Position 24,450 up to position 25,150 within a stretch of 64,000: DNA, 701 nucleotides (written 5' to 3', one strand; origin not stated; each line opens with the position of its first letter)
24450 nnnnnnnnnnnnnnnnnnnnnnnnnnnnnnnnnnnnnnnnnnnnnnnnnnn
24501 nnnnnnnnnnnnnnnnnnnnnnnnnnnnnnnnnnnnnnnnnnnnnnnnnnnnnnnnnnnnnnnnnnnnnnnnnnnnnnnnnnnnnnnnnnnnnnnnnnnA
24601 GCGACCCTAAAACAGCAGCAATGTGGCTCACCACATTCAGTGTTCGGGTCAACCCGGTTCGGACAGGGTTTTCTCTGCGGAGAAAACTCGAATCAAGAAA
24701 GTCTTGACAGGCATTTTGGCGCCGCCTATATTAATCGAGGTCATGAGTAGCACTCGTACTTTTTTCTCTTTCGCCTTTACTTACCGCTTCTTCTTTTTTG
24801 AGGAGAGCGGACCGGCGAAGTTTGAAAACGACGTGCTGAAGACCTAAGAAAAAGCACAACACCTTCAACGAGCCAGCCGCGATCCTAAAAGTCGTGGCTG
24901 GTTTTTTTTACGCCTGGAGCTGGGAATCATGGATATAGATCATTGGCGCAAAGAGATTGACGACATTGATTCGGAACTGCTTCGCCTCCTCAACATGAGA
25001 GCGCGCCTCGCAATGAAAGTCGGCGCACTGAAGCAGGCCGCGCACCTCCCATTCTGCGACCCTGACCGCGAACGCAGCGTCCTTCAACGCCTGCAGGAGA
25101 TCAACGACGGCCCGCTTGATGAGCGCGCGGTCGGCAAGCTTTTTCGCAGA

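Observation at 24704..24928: Phe-codon leader-peptide attenuator controlling chorismate mutase / prephenate dehydratase / DAHP synthase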

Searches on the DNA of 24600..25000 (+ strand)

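Call 5: search_rna_families(source=window, start=24600, end=25000, threshold=evalue, max_evalue=10, show_alignments=3)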
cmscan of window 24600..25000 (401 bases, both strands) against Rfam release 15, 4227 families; matches with E-value up to 10: 3.
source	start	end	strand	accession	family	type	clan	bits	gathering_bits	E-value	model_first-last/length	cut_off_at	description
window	24874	24928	-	RF03139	S4-Bacteroidia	Cis-reg; leader;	CL00119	14.2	34.7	2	1-34/34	no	S4-Bacteroidia ribosomal protein leader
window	24873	24901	-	RF00110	RybB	Gene; sRNA;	-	13.1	40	4.7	38-66/79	no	RybB RNA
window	24742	24861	+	RF02174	SMAD5-AS1_2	Gene; lncRNA;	-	9.5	50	5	1-129/129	no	SMAD5 antisense RNA 1 conserved region 2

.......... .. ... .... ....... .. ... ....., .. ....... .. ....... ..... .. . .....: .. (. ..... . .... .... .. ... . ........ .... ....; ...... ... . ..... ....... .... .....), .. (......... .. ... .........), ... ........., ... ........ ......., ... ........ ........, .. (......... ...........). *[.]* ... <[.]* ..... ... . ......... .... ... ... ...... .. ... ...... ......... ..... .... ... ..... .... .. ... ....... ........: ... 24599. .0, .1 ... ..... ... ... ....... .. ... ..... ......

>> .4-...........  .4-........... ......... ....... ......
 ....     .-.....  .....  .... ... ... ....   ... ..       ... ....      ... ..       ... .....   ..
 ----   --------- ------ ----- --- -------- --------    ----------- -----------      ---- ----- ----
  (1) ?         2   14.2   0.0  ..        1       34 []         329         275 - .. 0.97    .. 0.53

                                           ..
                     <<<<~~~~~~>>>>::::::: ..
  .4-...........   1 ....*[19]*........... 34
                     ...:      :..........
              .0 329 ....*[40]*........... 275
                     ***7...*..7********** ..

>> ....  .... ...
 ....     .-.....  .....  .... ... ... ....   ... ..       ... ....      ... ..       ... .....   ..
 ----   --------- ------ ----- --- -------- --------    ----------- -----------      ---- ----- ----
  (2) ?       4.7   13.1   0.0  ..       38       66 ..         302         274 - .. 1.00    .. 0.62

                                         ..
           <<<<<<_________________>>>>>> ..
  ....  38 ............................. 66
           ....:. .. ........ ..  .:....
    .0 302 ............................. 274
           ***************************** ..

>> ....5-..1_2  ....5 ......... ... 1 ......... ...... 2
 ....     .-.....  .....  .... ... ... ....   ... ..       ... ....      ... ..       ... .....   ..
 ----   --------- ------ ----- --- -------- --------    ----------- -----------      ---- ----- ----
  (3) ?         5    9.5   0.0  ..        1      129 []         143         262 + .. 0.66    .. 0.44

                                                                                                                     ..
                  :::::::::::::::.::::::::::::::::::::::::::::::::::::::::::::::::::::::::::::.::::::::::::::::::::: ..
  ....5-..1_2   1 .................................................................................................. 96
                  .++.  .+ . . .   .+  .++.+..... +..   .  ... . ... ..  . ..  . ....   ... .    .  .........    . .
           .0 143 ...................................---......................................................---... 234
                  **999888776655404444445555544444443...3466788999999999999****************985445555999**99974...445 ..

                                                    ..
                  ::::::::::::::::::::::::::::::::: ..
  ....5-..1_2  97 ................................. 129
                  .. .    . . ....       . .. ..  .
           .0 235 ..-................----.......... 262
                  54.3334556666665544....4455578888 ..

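Call 34: build_rna_model(alignment_id=A3, structure=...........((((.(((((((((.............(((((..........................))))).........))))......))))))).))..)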
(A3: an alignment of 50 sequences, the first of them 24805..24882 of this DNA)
Model R1 built from alignment A3 (50 sequences, 105 columns); structure: as given.
model positions 82; base pairs 18; branch points 0; effective number of sequences 13.61; information 0.692 bits per position. Calibrated on 0.2 Mb of random sequence (short: E-values are rough).
structure used (alignment columns):
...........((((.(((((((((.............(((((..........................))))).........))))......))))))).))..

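Call 35: search_with_rna_model(model_id=R1, sources=[window, L001, L002, L003, L004, L005, L006, L007, L008, L009, L010, L011, L012, L013, L014, L015, L016, L017, L018, L019, L020, L021, L022, L023, L024, L025, L026, L027, L028, L029, L030, L031, L032, L033, L034, L035, L036, L037, L038, L039, L040, L041, L042, L043, L044, L045, L046, L047, L048, L049, L050, L051, L052, L053, L054, L055, L056, L057, L058, L059, L060, L061, L062, L063, L064, L065, L066, L067, L068, L069, L070, L071, L072, L073, L074, L075, L076, L077, L078, L079, L080], max_evalue=0.01, make_alignment=true)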
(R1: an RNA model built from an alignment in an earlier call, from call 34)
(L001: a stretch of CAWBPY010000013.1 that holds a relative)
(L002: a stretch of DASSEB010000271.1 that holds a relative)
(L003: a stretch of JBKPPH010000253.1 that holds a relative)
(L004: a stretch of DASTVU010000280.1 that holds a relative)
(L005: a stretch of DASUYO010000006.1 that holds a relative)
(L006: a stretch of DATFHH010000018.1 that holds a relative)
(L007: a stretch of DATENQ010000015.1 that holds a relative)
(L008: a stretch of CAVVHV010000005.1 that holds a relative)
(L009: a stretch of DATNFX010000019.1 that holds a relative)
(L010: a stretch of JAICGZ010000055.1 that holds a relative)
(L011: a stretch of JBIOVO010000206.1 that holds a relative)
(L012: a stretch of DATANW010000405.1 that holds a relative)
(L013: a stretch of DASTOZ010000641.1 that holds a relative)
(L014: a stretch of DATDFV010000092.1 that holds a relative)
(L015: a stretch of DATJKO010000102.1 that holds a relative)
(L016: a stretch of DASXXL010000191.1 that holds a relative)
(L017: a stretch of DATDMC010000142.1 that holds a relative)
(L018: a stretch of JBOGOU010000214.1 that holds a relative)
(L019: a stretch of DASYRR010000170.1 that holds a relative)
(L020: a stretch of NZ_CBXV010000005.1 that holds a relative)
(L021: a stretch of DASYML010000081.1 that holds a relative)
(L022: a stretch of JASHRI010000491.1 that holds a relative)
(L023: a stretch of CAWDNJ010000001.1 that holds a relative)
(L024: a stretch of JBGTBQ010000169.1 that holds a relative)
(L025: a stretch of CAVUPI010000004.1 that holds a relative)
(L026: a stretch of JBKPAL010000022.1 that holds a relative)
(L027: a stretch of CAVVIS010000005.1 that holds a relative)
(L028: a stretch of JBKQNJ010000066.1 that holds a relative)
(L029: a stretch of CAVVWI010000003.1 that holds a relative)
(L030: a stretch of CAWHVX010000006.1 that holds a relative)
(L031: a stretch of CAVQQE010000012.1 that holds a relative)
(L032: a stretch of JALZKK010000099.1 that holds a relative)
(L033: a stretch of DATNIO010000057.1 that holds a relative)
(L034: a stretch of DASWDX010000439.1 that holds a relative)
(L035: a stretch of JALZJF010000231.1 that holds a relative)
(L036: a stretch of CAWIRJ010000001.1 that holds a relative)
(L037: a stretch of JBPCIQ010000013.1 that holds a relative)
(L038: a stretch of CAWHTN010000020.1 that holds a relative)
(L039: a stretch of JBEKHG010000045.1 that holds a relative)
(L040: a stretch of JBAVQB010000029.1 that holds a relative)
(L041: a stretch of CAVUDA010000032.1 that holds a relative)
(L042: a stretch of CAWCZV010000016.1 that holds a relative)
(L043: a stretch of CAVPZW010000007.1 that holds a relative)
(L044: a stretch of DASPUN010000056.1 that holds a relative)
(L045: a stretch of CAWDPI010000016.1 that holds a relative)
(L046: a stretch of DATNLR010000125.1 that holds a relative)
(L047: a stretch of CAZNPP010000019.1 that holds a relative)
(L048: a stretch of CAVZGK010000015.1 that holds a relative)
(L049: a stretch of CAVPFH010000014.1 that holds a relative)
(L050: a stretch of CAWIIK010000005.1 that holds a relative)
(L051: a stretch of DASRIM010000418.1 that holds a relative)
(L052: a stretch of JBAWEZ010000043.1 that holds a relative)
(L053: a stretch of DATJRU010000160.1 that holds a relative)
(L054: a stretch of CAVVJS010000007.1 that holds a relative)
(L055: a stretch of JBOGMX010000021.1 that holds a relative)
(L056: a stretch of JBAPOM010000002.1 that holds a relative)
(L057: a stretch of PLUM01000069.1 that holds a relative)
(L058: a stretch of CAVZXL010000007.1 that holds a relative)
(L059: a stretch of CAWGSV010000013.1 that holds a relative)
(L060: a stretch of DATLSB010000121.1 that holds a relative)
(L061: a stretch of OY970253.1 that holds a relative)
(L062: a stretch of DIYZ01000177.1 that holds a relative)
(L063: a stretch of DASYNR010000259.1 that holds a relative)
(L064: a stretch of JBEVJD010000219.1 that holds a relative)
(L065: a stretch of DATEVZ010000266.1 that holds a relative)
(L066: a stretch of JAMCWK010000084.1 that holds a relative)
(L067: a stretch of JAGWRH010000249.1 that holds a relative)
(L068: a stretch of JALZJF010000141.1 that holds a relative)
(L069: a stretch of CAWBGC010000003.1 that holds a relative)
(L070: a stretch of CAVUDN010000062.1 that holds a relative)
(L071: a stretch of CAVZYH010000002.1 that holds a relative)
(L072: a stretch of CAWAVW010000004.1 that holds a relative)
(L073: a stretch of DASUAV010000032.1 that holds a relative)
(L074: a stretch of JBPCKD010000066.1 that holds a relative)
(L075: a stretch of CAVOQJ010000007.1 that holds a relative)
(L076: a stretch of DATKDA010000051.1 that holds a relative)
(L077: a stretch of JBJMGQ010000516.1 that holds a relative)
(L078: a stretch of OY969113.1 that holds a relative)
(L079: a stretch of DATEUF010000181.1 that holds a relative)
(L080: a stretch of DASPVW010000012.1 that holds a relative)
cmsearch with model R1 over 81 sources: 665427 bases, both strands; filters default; matches with E-value up to 0.01: 62.
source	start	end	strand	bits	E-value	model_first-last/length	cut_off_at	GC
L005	3619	3696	+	73.4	1.5e-14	1-82/82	no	0.51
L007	3615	3693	+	73.2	1.6e-14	1-82/82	no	0.52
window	24805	24882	+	72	3.2e-14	1-82/82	no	0.54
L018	3436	3519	+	71.7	3.7e-14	1-82/82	no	0.52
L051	3589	3666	+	71.4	4.4e-14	1-82/82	no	0.54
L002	3599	3677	+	71.2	5e-14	1-82/82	no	0.56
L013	880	957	+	71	5.6e-14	1-82/82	no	0.55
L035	1737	1819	+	70.6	6.8e-14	1-82/82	no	0.54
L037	1693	1774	+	70.1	9.4e-14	1-82/82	no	0.55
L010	3598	3675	+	70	9.7e-14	1-82/82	no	0.56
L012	3601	3678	+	69.7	1.1e-13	1-82/82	no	0.54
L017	3574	3652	+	68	3e-13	1-82/82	no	0.56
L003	3601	3679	+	67.7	3.6e-13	1-82/82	no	0.54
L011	3591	3667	+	66.9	5.6e-13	1-82/82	no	0.52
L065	752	831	+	66.7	6e-13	1-82/82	no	0.62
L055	3508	3581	+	65.8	1e-12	1-82/82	no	0.61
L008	3615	3692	+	65.7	1.1e-12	1-82/82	no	0.53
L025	3470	3545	+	65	1.6e-12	1-82/82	no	0.68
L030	3479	3554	+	65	1.6e-12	1-82/82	no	0.68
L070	3475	3551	+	64.4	2.2e-12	1-82/82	no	0.66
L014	3586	3663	+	64.3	2.3e-12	1-82/82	no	0.5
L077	992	1077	+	64.2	2.4e-12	1-82/82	no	0.62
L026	3489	3567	+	63.9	2.8e-12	1-82/82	no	0.56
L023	3476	3552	+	63.8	3e-12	1-82/82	no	0.66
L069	938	1013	+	63.6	3.4e-12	1-82/82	no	0.64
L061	3507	3580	+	63.4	3.9e-12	1-82/82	no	0.64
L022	601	675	+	63.2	4.2e-12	1-82/82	no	0.57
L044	3538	3612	+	62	8.3e-12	1-82/82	no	0.64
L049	3475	3554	+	62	8.6e-12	1-82/82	no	0.65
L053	875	950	+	60.4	2.1e-11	1-82/82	no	0.66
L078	3453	3534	+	60.2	2.2e-11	1-82/82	no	0.63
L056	12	85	+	60.1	2.3e-11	1-82/82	no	0.66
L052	312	385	+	59.9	2.6e-11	1-82/82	no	0.59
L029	3498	3572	+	59.8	2.8e-11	1-82/82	no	0.63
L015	3593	3667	+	59.2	3.9e-11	1-82/82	no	0.55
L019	3495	3571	+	58.8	5e-11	1-82/82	no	0.56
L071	3491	3569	+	58.2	6.8e-11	1-82/82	no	0.66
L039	3406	3484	+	58.1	7.2e-11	1-82/82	no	0.57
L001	3622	3695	+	58.1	7.4e-11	1-82/82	no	0.54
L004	2231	2303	+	57.7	9e-11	1-82/82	no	0.56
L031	3419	3498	+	56.8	1.5e-10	1-82/82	no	0.61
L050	3476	3551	+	56.7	1.6e-10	1-82/82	no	0.68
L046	3413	3492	+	56.6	1.7e-10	1-82/82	no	0.59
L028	3476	3552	+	54.9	4.4e-10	1-82/82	no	0.68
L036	3406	3484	+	54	7.1e-10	1-82/82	no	0.56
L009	44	115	+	52.9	1.3e-09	1-82/82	no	0.53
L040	3403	3482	+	51.4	3e-09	1-82/82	no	0.64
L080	3505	3577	+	51.3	3.2e-09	1-82/82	no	0.62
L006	3602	3676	+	51.3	3.2e-09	1-82/82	no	0.51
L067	3505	3578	+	51.3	3.2e-09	1-82/82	no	0.55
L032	1545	1631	+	50.9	4.1e-09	1-82/82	no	0.6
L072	3482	3561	+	50.8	4.2e-09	1-82/82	no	0.66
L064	3458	3543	+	48.2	1.8e-08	1-82/82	no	0.64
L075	3467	3553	+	47.4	2.8e-08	1-82/82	no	0.57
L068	3483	3574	+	45.8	7e-08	1-82/82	no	0.66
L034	1648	1734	+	45.3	9.2e-08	1-82/82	no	0.56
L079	3547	3631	+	42.9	3.4e-07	1-82/82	no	0.58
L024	3558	3646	+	38.9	3.2e-06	1-82/82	no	0.61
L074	3393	3467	+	37.1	8.7e-06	1-82/82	no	0.52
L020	3529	3607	+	29.5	0.00061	1-82/82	no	0.65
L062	3466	3544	+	29.5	0.00061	1-82/82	no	0.56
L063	2307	2388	+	24.6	0.0091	1-82/82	no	0.6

Alignment A5: 62 matches aligned to the model, 102 columns, each read 5' to 3' on its own strand. Consensus structure (alignment columns), stored with it:
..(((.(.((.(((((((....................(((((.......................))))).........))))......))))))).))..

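Call 50: search_with_rna_model(model_id=R1, sources=[window, L081, L082, L083, L084, L085, L087, L088, L089, L090, L091, L092, L094, L096, L097, L099, L100, L101, L102, L103, L105, L106, L107, L108, L109, L110, L111, L112, L113, L115, L116, L117, L118, L119, L120, L122, L123, L124, L126, L127, L128, L129, L131, L132, L133, L134, L135, L136, L137, L138, L139, L140, L141, L142, L143, L144, L145, L146, L147, L148, L149, L150, L152, L154, L155, L156, L157, L158, L159, L160, L161, L162, L163, L164, L165, L166, L167, L168, L169, L170, L171, L172, L173, L174, L175, L176, L177, L178, L179, L180, L181, L182, L183, L184, L185, L186, L187, L188, L189, L190], max_evalue=0.01, make_alignment=true)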
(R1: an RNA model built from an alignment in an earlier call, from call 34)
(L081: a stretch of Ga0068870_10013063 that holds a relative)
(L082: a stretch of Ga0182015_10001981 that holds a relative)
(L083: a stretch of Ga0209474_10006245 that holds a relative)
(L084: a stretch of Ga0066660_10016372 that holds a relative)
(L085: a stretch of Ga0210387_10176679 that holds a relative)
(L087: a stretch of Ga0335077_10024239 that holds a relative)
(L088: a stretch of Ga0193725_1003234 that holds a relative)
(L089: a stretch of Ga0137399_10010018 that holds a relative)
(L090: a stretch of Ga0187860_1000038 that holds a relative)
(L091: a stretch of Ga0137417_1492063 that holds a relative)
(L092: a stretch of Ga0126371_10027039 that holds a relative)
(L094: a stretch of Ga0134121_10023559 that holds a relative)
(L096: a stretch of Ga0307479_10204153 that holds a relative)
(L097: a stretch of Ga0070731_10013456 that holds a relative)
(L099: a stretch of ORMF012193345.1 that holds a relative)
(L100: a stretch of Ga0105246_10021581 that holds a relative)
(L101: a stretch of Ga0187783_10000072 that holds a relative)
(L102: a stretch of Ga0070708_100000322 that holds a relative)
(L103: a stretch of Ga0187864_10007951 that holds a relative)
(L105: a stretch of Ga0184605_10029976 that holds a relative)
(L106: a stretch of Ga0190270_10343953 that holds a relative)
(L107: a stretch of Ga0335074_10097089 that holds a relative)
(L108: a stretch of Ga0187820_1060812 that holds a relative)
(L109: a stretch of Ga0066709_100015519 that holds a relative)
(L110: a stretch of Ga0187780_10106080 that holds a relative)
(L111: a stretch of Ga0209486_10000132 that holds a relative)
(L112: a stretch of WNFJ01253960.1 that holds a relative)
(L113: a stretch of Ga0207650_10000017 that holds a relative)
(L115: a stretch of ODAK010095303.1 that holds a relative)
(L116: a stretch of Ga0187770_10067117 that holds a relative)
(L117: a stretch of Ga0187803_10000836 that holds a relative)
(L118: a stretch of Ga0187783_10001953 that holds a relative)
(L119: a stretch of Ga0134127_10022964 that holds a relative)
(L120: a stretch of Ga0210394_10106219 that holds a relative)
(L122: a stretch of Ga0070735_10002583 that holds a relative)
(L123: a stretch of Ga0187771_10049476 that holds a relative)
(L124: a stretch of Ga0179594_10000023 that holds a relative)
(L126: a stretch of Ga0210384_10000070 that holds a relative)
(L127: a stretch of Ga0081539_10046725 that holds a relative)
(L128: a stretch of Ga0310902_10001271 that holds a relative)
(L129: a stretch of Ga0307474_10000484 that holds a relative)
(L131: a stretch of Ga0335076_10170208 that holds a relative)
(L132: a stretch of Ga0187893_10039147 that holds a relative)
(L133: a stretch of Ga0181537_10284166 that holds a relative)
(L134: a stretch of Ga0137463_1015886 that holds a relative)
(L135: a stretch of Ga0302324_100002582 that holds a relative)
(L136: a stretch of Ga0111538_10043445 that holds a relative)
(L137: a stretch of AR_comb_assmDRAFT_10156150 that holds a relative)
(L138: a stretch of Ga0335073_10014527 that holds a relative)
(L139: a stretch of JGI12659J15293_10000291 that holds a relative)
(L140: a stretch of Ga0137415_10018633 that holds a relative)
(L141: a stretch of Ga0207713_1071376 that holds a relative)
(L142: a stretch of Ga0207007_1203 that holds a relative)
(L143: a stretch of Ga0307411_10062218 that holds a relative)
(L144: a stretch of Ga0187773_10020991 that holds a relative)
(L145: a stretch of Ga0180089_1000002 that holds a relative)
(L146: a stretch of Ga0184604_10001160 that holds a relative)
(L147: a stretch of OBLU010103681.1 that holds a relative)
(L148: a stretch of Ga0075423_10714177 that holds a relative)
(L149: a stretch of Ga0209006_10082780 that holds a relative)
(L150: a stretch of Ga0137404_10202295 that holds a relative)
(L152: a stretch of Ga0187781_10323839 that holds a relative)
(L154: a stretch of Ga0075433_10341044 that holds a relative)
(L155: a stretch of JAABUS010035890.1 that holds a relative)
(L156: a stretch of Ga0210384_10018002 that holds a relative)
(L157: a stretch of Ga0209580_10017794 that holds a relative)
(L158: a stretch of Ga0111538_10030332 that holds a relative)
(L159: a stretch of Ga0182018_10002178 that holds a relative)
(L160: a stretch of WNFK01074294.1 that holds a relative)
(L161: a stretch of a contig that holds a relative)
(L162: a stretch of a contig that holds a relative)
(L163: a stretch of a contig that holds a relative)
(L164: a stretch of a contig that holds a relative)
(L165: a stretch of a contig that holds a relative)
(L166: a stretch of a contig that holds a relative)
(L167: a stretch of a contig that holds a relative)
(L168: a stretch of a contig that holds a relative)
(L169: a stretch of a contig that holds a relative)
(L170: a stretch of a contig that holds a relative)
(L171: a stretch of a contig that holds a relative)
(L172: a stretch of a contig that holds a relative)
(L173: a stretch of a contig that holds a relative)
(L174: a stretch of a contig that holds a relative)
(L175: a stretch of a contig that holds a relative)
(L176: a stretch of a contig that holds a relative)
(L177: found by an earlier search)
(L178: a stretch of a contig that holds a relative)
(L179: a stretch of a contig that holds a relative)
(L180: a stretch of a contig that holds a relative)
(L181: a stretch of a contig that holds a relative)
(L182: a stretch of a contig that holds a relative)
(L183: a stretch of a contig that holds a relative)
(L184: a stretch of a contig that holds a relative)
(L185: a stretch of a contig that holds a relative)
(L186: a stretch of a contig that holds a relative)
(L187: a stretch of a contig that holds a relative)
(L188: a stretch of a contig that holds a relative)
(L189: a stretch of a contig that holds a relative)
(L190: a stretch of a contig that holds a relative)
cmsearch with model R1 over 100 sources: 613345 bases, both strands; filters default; matches with E-value up to 0.01: 94.
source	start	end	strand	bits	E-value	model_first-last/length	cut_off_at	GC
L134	1956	2038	-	77.6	1.3e-15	1-82/82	no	0.54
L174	1058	1141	-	72.5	2.2e-14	1-82/82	no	0.54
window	24805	24882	+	72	2.9e-14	1-82/82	no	0.54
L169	11684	11762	-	71.6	3.7e-14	1-82/82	no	0.53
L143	1186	1263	+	70.2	7.8e-14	1-82/82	no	0.55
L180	753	830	+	69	1.5e-13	1-82/82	no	0.55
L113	3633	3711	+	69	1.6e-13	1-82/82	no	0.54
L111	336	412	-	67.8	3.1e-13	1-82/82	no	0.57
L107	1779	1854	-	66.5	6.1e-13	1-82/82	no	0.64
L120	1502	1576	+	66.3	6.9e-13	1-82/82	no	0.64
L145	6093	6173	-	65.5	1.1e-12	1-82/82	no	0.53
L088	3678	3758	+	64.4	2e-12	1-82/82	no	0.51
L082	1671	1744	-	64.2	2.2e-12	1-82/82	no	0.65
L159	11302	11375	+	64.2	2.2e-12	1-82/82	no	0.65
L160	2900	2981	+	64.1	2.4e-12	1-82/82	no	0.55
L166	2845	2924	-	64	2.5e-12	1-82/82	no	0.6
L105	1595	1674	-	63.8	2.9e-12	1-82/82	no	0.54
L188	1471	1551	-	63.6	3.2e-12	1-82/82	no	0.53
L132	1637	1719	+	63.6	3.2e-12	1-82/82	no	0.55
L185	530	603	-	63.1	4.1e-12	1-82/82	no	0.59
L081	742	819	+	62.3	6.3e-12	1-82/82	no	0.53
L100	1724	1801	-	62.3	6.3e-12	1-82/82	no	0.53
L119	1107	1184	-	62.3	6.3e-12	1-82/82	no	0.53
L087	3700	3774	-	62.2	6.7e-12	1-82/82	no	0.68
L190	9076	9150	+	61.3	1.2e-11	1-82/82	no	0.51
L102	1635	1716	-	60.3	1.9e-11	1-82/82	no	0.54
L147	998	1071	+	60.3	2e-11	1-82/82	no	0.62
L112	2904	2985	-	60.1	2.2e-11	1-82/82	no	0.55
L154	260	335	+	59.7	2.7e-11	1-82/82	no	0.54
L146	562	644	+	59.5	3.1e-11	1-82/82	no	0.53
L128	2122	2196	-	59.2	3.6e-11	1-82/82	no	0.55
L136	2045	2117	+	57.4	9.9e-11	1-82/82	no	0.56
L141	213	285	+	57.4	9.9e-11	1-82/82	no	0.56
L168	4086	4161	-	56.6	1.6e-10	1-82/82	no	0.71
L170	686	760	+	56.2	1.9e-10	1-82/82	no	0.61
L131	49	123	+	56.2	2e-10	1-82/82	no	0.65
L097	438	511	+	56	2.1e-10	1-82/82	no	0.62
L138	3148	3223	+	55.4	3e-10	1-82/82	no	0.62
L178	4287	4359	+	55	3.7e-10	1-82/82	no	0.64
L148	552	633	+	54.9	4e-10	1-82/82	no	0.54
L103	2051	2125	+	54.5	4.9e-10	1-82/82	no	0.65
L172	1365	1437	-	54.5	5.1e-10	1-82/82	no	0.55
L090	2559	2633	-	54.2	5.7e-10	1-82/82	no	0.64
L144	282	352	+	53.3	9.7e-10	1-82/82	no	0.66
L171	1710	1780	-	53.3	9.7e-10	1-82/82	no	0.66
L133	890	970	-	53.3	9.9e-10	1-82/82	no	0.62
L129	11925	12004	+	53.2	1e-09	1-82/82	no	0.59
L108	443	516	+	52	2e-09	1-82/82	no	0.68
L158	3744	3817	+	51.8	2.2e-09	1-82/82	no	0.53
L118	13105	13177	-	51.3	2.9e-09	1-82/82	no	0.62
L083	2354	2431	-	49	1.1e-08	1-82/82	no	0.54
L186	943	1020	-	48.8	1.2e-08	1-82/82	no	0.63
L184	12086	12158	+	46.8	3.7e-08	1-82/82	no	0.66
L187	2220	2296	+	45.8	6.5e-08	1-82/82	no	0.64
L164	1133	1212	+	45.4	8e-08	1-82/82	no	0.56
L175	738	811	-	45.2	9e-08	1-82/82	no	0.61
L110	1482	1556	-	44.6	1.2e-07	1-82/82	no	0.67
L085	650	725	+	43.1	2.8e-07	1-82/82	no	0.62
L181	1003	1082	+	42.9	3.2e-07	1-82/82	no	0.6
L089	2249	2329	-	42.2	4.8e-07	1-82/82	no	0.63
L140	1948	2028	+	42.2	4.8e-07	1-82/82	no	0.63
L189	232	316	+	39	2.8e-06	1-82/82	no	0.64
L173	355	431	+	37.6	6.1e-06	1-82/82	no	0.64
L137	5752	5827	-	37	8.4e-06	1-82/82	no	0.49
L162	265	346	-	36.5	1.1e-05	1-82/82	no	0.65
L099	13376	13454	-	36.4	1.2e-05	1-82/82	no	0.57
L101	3637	3709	+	35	2.6e-05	1-82/82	no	0.68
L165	3887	3968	-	34.3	3.8e-05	1-82/82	no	0.57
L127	1374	1455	+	34.1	4.3e-05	1-82/82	no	0.67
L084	2120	2200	+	33.9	4.7e-05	1-82/82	no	0.57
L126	9678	9759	+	33.7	5.4e-05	1-82/82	no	0.6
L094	640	716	+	33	8e-05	1-82/82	no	0.62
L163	122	203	+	33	8e-05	1-82/82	no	0.62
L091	643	724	-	32.7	9.2e-05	1-82/82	no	0.62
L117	2617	2699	+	32.4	0.00011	1-82/82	no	0.58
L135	3751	3829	-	32.4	0.00011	1-82/82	no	0.59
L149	2531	2612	+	32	0.00014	1-82/82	no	0.59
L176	12872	12953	-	31.9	0.00015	1-82/82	no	0.61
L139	13731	13810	+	31.2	0.00021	1-82/82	no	0.6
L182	2483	2561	+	31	0.00024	1-82/82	no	0.57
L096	650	731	-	30.9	0.00026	1-82/82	no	0.6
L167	969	1050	-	30.7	0.00028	1-82/82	no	0.57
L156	3779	3860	-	30.5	0.00032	1-82/82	no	0.59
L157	2560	2641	+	30.3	0.00036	1-82/82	no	0.57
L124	795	881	+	29.8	0.00048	1-82/82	no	0.63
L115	1187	1268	+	29.6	0.00054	1-82/82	no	0.61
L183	336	418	+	29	0.00075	1-82/82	no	0.58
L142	2921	3003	-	29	0.00075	1-82/82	no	0.59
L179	2580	2648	+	28.3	0.0011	1-82/82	no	0.64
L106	893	969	-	27.9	0.0013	1-82/82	no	0.56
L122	10033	10114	+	27.9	0.0014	1-82/82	no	0.61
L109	1822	1905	-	26.8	0.0025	1-82/82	no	0.55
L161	3388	3476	-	26.3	0.0033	1-82/82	no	0.73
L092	2705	2775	-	26.2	0.0035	1-82/82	no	0.66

Alignment A7: 94 matches aligned to the model, 150 columns, each read 5' to 3' on its own strand. Consensus structure (alignment columns), stored with it:
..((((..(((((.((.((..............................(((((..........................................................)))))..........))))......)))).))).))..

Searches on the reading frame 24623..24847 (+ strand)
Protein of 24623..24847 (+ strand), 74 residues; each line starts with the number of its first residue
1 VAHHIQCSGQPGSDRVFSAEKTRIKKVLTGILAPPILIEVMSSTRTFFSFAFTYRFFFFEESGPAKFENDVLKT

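Call 57: list_cluster_members(proteins=[window:24743-24844:+, window:24623-24847:+, window:24929-25198:+])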
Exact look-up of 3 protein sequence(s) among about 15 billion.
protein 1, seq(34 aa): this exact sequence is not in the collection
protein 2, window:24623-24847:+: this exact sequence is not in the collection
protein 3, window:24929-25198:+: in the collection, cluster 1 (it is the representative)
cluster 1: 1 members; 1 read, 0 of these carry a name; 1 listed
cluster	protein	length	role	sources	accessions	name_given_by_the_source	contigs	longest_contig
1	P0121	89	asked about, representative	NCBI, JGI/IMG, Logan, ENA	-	-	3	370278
